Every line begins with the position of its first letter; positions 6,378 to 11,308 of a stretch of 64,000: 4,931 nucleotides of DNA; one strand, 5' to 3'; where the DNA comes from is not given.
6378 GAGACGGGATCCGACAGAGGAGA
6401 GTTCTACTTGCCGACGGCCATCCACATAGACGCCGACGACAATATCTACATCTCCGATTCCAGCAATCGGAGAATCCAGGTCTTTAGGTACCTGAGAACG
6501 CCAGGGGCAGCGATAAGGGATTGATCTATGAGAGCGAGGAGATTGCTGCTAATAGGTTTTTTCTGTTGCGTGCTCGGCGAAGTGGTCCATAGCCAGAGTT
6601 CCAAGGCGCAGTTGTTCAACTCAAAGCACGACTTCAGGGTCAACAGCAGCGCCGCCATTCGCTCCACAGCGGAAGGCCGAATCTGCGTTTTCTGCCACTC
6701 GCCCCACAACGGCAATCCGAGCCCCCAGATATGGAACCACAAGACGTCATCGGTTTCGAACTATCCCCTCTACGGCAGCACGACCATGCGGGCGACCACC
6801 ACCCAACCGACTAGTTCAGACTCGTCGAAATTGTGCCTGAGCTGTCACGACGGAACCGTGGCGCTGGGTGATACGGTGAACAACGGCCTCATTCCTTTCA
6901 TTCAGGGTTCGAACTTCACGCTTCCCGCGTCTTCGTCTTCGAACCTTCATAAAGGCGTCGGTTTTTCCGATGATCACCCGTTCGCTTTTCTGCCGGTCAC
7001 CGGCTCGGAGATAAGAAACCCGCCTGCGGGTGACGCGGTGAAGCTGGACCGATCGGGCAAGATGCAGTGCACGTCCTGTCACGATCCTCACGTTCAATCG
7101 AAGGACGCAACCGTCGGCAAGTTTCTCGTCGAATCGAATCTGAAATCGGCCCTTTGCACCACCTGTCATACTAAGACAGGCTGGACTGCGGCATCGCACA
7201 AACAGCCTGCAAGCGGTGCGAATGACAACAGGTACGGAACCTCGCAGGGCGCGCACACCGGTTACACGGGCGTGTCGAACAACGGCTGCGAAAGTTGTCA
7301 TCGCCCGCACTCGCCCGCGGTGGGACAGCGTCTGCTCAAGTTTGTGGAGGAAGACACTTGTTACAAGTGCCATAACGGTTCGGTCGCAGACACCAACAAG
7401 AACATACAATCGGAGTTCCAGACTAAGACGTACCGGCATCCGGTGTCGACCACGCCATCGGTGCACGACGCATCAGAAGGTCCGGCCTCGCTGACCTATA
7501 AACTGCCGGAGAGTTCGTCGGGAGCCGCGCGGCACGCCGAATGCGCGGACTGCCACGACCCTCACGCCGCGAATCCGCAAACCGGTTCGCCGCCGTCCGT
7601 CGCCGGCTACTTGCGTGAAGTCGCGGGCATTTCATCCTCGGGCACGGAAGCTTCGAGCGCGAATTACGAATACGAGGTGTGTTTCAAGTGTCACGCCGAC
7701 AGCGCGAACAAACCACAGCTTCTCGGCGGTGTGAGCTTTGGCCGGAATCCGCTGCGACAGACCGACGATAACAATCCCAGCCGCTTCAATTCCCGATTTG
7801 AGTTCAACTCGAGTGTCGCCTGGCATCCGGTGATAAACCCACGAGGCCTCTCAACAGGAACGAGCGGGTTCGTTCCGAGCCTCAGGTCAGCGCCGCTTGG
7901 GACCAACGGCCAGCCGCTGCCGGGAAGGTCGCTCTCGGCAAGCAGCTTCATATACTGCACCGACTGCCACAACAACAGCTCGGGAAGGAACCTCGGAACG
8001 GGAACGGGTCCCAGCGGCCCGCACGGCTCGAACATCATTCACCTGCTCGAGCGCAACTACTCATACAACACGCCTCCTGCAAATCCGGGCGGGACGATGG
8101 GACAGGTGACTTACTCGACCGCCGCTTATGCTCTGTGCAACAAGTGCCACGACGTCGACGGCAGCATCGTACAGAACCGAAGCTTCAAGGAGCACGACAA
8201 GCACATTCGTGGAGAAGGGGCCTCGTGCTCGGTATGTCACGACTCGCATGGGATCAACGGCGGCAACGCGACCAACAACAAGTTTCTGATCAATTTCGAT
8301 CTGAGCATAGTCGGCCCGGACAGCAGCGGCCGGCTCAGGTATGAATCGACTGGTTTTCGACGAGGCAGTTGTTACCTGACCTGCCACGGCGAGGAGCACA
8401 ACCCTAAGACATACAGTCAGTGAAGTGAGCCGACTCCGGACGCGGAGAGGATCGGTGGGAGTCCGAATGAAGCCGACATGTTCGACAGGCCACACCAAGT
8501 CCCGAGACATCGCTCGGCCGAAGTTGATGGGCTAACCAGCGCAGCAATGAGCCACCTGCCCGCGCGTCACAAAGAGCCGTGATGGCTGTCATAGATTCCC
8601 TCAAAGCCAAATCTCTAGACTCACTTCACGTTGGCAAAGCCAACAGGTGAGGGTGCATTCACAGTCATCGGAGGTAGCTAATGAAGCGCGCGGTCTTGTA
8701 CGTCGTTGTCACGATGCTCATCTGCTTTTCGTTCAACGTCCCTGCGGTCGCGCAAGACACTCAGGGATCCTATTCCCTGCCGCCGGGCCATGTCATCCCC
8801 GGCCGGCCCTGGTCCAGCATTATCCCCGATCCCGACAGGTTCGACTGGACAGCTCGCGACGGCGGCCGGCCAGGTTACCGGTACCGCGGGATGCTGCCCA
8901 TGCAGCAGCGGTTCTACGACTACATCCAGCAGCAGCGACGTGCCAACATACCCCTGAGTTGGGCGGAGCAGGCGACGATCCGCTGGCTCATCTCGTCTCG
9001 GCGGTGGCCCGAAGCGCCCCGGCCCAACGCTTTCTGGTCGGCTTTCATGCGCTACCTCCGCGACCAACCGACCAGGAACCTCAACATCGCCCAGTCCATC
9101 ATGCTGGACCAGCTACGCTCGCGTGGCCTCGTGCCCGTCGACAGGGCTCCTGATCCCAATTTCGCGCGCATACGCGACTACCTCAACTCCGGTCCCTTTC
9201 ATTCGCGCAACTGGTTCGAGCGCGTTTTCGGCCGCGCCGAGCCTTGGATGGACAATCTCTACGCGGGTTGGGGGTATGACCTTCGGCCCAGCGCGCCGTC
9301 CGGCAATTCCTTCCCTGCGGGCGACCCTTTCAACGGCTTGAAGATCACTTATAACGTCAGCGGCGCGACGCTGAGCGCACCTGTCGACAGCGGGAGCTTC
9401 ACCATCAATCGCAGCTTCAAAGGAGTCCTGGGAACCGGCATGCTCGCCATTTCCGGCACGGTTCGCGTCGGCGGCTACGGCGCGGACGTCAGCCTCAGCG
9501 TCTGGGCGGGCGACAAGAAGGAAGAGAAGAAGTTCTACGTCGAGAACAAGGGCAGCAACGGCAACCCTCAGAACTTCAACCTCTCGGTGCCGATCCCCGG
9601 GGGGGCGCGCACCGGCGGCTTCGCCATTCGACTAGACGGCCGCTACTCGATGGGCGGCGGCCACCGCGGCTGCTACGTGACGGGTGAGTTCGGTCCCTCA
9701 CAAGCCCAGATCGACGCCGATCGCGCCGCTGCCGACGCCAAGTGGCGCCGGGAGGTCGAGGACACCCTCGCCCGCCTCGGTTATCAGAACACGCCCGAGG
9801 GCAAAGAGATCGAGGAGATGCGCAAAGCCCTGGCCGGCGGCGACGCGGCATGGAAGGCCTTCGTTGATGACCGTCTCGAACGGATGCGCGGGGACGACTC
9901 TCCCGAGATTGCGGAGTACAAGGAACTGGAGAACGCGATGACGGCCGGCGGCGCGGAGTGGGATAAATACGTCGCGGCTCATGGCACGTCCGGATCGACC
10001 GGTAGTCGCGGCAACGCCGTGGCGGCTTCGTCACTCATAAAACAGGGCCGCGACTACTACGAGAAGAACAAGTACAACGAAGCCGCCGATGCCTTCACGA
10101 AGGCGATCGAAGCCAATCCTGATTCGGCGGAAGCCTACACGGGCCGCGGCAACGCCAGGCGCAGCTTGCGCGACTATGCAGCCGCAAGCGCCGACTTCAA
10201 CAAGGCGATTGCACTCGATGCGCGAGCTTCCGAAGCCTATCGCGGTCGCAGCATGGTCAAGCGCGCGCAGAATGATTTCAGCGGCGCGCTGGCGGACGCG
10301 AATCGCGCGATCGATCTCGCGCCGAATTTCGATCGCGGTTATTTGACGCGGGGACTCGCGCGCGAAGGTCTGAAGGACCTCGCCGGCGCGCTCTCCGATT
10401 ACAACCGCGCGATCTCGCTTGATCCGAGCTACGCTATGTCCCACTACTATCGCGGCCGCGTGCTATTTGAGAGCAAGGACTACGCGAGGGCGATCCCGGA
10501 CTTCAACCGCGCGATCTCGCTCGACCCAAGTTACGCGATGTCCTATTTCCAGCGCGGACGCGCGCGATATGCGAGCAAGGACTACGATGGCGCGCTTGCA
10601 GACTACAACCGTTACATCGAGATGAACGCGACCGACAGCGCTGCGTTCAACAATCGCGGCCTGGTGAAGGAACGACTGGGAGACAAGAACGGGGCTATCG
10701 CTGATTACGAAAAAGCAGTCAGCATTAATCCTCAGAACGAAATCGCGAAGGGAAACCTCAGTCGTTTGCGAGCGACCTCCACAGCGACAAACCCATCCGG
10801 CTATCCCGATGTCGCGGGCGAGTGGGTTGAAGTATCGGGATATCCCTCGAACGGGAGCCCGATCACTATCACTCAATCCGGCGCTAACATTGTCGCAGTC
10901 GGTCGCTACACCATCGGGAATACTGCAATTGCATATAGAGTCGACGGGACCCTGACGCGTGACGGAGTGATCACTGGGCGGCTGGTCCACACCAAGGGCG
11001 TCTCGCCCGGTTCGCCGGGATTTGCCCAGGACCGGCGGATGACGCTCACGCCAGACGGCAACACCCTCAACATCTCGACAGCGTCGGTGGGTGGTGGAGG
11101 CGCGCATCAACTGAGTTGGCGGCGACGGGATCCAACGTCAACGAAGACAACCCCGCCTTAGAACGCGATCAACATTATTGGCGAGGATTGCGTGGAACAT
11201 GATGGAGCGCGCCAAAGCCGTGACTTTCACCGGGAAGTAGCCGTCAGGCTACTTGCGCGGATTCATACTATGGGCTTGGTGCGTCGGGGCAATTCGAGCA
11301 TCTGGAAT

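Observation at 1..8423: Candidate extracellular electron-transfer module: three multihaem cytochromes, two NHL beta-propellers, SurA-like PPIase and a porin-like OMP in one operon-like array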

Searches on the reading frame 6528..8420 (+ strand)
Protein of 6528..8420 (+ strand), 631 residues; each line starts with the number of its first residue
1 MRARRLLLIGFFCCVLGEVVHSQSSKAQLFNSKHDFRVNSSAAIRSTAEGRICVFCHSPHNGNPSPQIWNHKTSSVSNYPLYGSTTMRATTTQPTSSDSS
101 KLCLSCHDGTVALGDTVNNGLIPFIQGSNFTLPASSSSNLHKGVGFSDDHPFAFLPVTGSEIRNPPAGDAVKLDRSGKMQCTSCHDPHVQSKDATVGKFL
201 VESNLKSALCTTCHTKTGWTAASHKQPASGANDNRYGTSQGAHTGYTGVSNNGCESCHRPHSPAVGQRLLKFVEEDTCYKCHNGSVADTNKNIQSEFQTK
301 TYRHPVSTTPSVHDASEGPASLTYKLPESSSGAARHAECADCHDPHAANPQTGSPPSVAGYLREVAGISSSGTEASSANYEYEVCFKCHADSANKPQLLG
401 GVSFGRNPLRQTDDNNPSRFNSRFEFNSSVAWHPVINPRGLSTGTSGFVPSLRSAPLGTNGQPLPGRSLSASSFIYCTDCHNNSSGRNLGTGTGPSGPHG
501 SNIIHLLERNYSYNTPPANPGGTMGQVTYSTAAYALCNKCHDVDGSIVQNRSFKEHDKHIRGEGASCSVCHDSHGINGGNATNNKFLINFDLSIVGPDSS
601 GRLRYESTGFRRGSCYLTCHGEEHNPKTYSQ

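Call 4: search_protein_families(library=pfam, proteins=[window:6528-8420:+], max_evalue=0.01)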
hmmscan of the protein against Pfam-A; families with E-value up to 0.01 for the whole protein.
window:6528-8420:+ (631 aa): 3 families
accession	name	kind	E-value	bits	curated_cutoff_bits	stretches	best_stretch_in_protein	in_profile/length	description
PF09699.15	Paired_CXXCH_1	-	9.1e-24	83.3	20.6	2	249-284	4-38/41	Doubled CXXCH motif (Paired_CXXCH_1)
PF14522.11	Cytochrome_C7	-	1.7e-13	50.6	24.8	2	177-218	12-52/67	Cytochrome c7 and related cytochrome c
PF14537.11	Cytochrom_c3_2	-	6.7e-10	39.7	25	2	178-283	6-79/79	Cytochrome c3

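Call 5: search_protein_families(library=ncbifam, proteins=[window:6528-8420:+], max_evalue=0.01)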
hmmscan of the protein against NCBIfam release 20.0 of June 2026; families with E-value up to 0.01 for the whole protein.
window:6528-8420:+ (631 aa): 6 families
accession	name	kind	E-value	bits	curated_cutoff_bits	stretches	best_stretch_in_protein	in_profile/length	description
TIGR01905.1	paired_CXXCH_1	subfamily_domain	1.7e-18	66.2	25.2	2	249-284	4-38/41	doubled CXXCH domain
TIGR03508.1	decahem_SO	subfamily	1.6e-12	47.4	192.2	2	249-300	188-239/258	DmsE family decaheme c-type cytochrome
NF041028.1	decahem_GSU2203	exception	6.1e-08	32.2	325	1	176-217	172-210/317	GSU2203 family decaheme c-type cytochrome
TIGR03146.1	cyt_nit_nrfB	equivalog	1.6e-06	28.5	166.6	0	171-283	4-117/145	cytochrome c nitrite reductase pentaheme subunit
TIGR03153.1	cytochr_NrfH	equivalog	0.00013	22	134.2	0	13-111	14-113/138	cytochrome c nitrite reductase small subunit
NF008659.0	PRK11659.1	equivalog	0.002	17.9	184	0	535-575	111-146/188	cytochrome c nitrite reductase pentaheme subunit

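Call 7: search_solved_structures(query=window:6528-8420:+, max_evalue=10, show_alignments=2)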
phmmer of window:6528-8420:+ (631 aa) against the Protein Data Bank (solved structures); distinct sequences matched with E-value up to 10: 5.
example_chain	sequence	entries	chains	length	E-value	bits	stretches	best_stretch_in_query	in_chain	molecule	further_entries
7tfs_A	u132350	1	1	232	2.1e-17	66.3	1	22-215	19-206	Cytochrome c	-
9yuq_N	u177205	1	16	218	1.9e-16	63.2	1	24-216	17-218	Putative multiheme cytochrome c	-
2kw0_A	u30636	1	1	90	0.074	14.9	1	266-303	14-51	CcmH protein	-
3o5c_A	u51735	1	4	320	0.2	13.5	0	239-316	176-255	Cytochrome c551 peroxidase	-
1iqc_A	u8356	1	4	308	0.83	11.5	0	468-494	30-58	di-heme peroxidase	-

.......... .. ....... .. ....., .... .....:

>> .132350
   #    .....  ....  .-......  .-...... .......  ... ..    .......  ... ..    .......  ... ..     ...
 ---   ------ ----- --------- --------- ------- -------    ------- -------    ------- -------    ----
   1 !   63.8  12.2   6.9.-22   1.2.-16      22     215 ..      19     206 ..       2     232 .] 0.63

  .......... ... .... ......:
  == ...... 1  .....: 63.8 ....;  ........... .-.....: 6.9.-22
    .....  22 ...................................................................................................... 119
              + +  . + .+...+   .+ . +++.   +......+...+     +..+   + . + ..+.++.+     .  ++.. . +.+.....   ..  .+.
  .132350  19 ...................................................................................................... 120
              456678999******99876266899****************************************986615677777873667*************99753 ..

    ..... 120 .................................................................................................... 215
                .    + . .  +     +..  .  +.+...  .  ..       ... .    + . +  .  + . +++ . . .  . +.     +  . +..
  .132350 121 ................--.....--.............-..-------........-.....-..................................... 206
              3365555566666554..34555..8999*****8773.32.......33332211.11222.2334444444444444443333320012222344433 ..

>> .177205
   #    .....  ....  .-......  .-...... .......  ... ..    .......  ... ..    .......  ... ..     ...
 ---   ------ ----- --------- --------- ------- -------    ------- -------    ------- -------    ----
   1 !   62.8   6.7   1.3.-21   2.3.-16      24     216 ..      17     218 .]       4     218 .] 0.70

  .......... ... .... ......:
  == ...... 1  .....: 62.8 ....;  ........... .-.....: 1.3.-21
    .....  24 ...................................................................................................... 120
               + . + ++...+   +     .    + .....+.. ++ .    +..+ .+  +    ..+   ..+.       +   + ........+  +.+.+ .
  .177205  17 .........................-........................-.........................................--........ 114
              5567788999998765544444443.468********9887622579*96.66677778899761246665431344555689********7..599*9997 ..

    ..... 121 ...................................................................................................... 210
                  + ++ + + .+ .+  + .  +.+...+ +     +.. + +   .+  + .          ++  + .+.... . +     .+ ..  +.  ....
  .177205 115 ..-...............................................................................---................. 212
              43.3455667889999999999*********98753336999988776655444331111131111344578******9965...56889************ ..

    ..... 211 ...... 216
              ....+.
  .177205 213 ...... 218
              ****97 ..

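Call 66: search_solved_structures(query=A4, max_evalue=1, show_alignments=0)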
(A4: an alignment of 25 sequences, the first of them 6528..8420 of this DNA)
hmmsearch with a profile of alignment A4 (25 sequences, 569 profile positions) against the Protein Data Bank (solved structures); distinct sequences matched with E-value up to 1: 16.
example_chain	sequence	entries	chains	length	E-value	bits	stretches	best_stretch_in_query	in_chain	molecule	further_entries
7tfs_A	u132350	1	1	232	2.6e-47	164.7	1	11-210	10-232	Cytochrome c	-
9yuq_N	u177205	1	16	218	5e-39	137.3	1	10-210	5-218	Putative multiheme cytochrome c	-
6qvm_A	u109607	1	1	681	6.3e-08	34.6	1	195-389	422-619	Multiheme cytochrome cf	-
6r2q_A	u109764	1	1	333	1.2e-06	30.4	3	174-276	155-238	Cystathionine beta-synthase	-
6i5b_A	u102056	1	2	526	2.2e-05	26.3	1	244-352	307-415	Uncharacterized protein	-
5ze8_A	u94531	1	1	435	0.00027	22.7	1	199-277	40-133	cytochrome c552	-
1fs7_A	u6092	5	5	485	0.0029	19.2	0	230-259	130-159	CYTOCHROME C NITRITE REDUCTASE | Cytochrome c-552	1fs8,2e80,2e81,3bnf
1fs9_A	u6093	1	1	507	0.0029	19.2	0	230-259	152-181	CYTOCHROME C NITRITE REDUCTASE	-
3bng_A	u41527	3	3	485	0.0043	18.7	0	213-287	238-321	Cytochrome c-552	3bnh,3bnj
2ozy_A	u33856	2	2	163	0.01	17.5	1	168-281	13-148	Cytochrome c-type protein nrfB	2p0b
6ef8_A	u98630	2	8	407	0.015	16.9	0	174-188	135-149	C-type cytochrome OmcS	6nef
1qdb_A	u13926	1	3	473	0.048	15.2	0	213-278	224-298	CYTOCHROME C NITRITE REDUCTASE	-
28pb_A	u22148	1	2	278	0.052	15.1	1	469-509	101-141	Cytochrome c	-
8z82_C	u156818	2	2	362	0.19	13.3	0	268-331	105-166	Photosynthetic reaction center cytochrome c subunit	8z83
7o0u_C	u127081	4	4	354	0.68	11.4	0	317-439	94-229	MULTIHEME_CYTC domain-containing protein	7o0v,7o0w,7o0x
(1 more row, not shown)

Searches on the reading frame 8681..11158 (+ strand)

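Call 4: search_protein_families(library=pfam, proteins=[window:8681-11158:+], max_evalue=0.01)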
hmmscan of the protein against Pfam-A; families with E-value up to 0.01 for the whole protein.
window:8681-11158:+ (826 aa): 13 families
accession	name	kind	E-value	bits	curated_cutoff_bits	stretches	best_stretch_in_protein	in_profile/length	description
PF00515.34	TPR_1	-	2.1e-41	138.5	27.8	6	586-618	2-34/34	Tetratricopeptide repeat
PF07719.23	TPR_2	-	1.3e-39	131.5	27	6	587-617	3-33/34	Tetratricopeptide repeat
PF13414.12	TPR_11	-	7.5e-32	109.2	26.8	4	456-492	1-37/42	TPR repeat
PF13181.12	TPR_8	-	2.6e-27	93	25.7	2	655-686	3-34/34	Tetratricopeptide repeat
PF13432.12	TPR_16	-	2.6e-25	88.9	32.7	4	555-618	1-64/65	Tetratricopeptide repeat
PF13371.12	TPR_9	-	7.1e-24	84.1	35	4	595-653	5-63/73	Tetratricopeptide repeat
PF13431.12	TPR_17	-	3.2e-21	74.2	24.4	2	471-502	1-32/34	Tetratricopeptide repeat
PF13424.12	TPR_12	-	3.2e-14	53.3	30.1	1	585-648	3-74/77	Tetratricopeptide repeat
PF13428.12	TPR_14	-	2.4e-13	49.8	23.5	0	588-627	4-43/44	Tetratricopeptide repeat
PF13174.12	TPR_6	-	4.2e-10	40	26.3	0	452-482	3-33/33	Tetratricopeptide repeat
PF14559.12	TPR_19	-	2.1e-09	38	25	1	595-654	1-60/68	Tetratricopeptide repeat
PF23914.1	TPR_CcmH_CycH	-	0.0014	18.9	42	0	582-686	47-154/158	Cytochrome c-type biogenesis protein H TPR domain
PF24575.1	TPR_Slam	-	0.0073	17.2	35.2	0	573-637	37-99/104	Surface lipoprotein assembly modifier, N-terminal TPR repeats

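Call 5: search_protein_families(library=ncbifam, proteins=[window:8681-11158:+], max_evalue=0.01)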
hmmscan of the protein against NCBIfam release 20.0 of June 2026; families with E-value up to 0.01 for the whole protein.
window:8681-11158:+ (826 aa): 22 families
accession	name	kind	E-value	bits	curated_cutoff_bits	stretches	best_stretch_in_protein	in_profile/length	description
NF040959.1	MamA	equivalog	1.2e-23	83.6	200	2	558-682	78-202/204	magnetosome protein MamA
TIGR00990.1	3a0801s09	subfamily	2.2e-21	76.1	757.25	2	519-644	333-458/615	mitochondrial import receptor subunit TOM70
TIGR02917.1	PEP_TPR_lipo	equivalog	6.3e-21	74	312.2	2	457-604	98-246/899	XrtA/PEP-CTERM system TPR-repeat protein PrsT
TIGR02521.1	type_IV_pilW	equivalog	7e-17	61.8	154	3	529-618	43-131/234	type IV pilus biogenesis/stability protein PilW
NF033920.0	C39_PA2778_fam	equivalog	2.4e-12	46.8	150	2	598-684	169-255/255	PA2778 family cysteine peptidase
NF008391.2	PRK11189.1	equivalog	2.5e-11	43.6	250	2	563-652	79-166/297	lipoprotein NlpI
TIGR02552.1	LcrH_SycD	equivalog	2.9e-11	43.2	104.8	2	459-546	28-115/136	SycD/LcrH family type III secretion system chaperone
NF047507.1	TPR_BatC_Lepto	exception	8.7e-11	41.7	175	1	576-703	17-146/214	TPR repeat-containing protein BatC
TIGR04510.1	mod_pep_cyc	subfamily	1.3e-08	33.9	400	2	585-644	398-457/814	putative peptide modification system cyclase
NF033758.1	gliding_GltE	equivalog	6.7e-08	31.9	225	1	576-685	213-322/411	adventurous gliding motility TPR repeat lipoprotein GltE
NF053607.1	CHU_0125_OmpA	equivalog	9.2e-08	31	620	2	447-550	17-120/639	CHU_0125 family OmpA-like outer membrane integrity protein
TIGR02795.1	tol_pal_ybgF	equivalog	2.7e-07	31.2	90.1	1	589-690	6-113/119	tol-pal system protein YbgF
NF033762.1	social_mot_Tgl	equivalog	2.8e-07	30.1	225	1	566-687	46-170/252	social motility TPR repeat lipoprotein Tgl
NF047371.1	FlcA_CTERM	equivalog_domain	9.8e-07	27.6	300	2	595-685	449-539/646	periplasmic flagellar collar protein FlcA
NF008757.0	PRK11788.1-5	equivalog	1.2e-05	24.6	363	0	427-511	157-242/388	lipopolysaccharide assembly protein LapB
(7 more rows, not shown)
